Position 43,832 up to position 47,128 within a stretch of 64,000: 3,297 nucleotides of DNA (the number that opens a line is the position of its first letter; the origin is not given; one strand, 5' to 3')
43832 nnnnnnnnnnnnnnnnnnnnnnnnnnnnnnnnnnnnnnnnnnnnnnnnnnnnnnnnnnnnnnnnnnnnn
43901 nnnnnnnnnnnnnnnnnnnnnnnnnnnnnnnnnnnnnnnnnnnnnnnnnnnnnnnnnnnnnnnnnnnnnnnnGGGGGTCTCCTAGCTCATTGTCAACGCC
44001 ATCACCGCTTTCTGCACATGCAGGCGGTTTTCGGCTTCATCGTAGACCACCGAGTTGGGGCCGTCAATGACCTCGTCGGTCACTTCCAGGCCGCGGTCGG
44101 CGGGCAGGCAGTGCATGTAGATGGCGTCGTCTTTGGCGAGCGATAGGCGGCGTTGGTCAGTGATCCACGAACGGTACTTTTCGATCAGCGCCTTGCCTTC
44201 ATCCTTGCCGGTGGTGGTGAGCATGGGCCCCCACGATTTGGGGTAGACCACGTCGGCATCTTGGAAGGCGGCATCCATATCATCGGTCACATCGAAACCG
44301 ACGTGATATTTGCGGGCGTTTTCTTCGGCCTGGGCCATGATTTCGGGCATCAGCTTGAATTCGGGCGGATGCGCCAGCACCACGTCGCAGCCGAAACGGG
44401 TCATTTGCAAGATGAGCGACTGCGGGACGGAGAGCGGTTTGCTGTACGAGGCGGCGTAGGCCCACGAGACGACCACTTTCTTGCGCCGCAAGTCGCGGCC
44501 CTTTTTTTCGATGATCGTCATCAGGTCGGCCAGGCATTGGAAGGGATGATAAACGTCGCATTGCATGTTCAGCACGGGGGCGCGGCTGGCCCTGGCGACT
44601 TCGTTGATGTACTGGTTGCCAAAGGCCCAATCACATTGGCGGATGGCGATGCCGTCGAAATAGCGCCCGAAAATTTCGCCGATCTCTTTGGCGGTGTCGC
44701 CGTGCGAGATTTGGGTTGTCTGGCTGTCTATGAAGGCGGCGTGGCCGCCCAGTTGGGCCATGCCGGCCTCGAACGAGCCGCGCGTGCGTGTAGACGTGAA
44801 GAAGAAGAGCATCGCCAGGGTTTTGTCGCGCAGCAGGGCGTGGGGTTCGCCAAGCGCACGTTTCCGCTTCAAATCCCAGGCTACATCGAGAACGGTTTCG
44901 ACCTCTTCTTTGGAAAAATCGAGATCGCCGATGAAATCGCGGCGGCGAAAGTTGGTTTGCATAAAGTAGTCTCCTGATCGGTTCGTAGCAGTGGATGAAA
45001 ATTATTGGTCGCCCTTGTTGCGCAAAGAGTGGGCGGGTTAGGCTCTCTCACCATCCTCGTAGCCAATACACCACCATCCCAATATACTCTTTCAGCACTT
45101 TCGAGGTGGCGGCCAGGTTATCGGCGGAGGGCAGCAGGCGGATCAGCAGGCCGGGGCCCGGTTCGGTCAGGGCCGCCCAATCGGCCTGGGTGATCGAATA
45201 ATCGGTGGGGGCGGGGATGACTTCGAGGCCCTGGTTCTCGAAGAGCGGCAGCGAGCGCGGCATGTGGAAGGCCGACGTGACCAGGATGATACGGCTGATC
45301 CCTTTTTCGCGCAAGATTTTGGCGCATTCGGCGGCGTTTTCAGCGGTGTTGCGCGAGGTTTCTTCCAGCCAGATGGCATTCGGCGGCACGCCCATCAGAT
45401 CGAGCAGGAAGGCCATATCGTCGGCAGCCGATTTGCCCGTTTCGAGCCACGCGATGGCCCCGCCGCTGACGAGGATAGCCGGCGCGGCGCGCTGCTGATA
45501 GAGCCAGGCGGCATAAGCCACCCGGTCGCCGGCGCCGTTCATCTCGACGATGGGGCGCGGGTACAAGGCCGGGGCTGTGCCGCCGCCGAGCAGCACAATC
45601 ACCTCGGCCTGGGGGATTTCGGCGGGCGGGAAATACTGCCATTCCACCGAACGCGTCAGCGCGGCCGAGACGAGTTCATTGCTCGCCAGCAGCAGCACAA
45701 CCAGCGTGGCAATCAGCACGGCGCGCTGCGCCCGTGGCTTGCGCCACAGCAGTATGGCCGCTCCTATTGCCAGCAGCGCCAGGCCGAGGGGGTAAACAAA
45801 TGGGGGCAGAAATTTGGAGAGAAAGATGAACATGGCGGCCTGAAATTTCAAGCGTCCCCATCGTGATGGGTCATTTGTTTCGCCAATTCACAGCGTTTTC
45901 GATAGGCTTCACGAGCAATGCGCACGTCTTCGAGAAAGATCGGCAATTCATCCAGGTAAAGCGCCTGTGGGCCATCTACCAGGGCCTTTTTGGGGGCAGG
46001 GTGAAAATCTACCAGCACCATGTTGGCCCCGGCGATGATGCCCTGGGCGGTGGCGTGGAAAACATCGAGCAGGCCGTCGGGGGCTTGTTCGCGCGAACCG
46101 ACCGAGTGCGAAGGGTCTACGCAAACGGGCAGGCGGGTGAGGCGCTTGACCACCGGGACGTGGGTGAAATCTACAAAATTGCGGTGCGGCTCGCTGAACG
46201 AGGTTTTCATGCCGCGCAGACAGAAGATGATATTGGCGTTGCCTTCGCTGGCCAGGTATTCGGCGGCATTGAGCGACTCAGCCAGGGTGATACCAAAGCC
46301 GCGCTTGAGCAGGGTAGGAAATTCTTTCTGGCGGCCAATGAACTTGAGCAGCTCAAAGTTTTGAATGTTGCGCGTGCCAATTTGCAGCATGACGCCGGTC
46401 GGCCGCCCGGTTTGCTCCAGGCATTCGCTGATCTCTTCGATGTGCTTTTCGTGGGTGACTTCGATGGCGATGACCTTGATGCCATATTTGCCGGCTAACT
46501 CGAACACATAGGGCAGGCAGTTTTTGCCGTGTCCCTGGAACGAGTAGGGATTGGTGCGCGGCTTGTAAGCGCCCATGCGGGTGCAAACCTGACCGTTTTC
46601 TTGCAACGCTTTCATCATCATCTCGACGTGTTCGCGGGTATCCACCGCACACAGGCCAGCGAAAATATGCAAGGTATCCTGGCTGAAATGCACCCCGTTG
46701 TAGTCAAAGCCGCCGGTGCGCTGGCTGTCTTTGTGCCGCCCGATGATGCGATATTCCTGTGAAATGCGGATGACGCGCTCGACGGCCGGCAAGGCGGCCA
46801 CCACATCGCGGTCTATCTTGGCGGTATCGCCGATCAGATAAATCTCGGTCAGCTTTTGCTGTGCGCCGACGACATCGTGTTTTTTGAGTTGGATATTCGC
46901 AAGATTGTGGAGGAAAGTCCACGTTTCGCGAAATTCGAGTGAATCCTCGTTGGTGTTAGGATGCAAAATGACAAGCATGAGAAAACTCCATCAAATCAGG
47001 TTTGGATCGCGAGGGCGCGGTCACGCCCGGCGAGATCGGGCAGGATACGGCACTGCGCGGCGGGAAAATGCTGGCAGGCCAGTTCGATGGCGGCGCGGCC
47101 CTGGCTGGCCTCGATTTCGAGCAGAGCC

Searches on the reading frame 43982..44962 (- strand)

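Call 96: search_protein_families(library=pfam, proteins=[window:43982-44962:-], max_evalue=0.0001)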
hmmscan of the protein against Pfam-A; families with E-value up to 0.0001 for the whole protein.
window:43982-44962:- (326 aa): 2 families
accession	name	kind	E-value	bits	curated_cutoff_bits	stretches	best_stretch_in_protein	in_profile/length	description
PF02729.26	OTCace_N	-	1.1e-38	133.1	29.9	1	8-152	1-148/148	Aspartate/ornithine carbamoyltransferase, carbamoyl-P binding domain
PF00185.30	OTCace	-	2.5e-38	132.1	29.4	1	179-323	15-156/157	Aspartate/ornithine carbamoyltransferase, Asp/Orn binding domain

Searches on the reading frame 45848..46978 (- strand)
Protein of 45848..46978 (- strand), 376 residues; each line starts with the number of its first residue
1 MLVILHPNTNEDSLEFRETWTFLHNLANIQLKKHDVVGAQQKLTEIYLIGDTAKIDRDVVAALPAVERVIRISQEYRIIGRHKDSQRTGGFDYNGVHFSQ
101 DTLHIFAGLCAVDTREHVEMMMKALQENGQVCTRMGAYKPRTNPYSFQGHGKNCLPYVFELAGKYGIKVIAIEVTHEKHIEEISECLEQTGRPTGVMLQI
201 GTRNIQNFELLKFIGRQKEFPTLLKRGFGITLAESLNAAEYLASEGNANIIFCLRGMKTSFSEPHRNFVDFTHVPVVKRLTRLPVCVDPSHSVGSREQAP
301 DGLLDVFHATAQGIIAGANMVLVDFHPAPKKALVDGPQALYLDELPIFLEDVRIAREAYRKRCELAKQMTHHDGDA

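Call 96: search_protein_families(library=pfam, proteins=[window:45848-46978:-], max_evalue=0.0001)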
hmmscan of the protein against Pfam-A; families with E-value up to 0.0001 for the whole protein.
window:45848-46978:- (376 aa): 2 families
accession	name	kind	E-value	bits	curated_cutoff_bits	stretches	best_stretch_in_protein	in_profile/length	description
PF00793.26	DAHP_synth_1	-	5e-44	150.7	25.5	1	101-348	16-257/270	DAHP synthetase I family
PF18152.6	DAHP_snth_FXD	-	1.6e-07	31.5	27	1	1-74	1-67/67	DAHP synthase ferredoxin-like domain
